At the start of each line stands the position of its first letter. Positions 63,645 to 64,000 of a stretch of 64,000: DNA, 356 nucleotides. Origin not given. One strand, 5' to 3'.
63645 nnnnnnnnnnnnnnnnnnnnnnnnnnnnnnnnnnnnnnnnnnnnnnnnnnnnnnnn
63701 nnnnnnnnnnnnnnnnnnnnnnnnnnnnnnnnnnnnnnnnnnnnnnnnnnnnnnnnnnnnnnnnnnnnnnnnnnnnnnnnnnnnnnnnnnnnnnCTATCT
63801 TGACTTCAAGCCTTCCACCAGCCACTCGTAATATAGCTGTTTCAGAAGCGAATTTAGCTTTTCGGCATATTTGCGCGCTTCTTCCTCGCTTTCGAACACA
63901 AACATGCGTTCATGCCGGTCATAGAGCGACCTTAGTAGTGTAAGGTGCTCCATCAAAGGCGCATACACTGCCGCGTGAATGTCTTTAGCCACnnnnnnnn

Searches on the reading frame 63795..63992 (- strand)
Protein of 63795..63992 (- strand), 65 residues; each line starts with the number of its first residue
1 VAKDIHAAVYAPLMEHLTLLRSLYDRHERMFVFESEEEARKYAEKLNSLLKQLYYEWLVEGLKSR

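Call 40: search_protein_families(library=phrogs, proteins=[window:63795-63992:-], max_evalue=0.1)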
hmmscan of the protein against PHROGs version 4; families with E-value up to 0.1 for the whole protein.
window:63795-63992:- (65 aa): 1 family
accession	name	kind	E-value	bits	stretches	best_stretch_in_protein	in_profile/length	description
phrog_10284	-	unknown function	0.0013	19.9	1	24-55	15-46/61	-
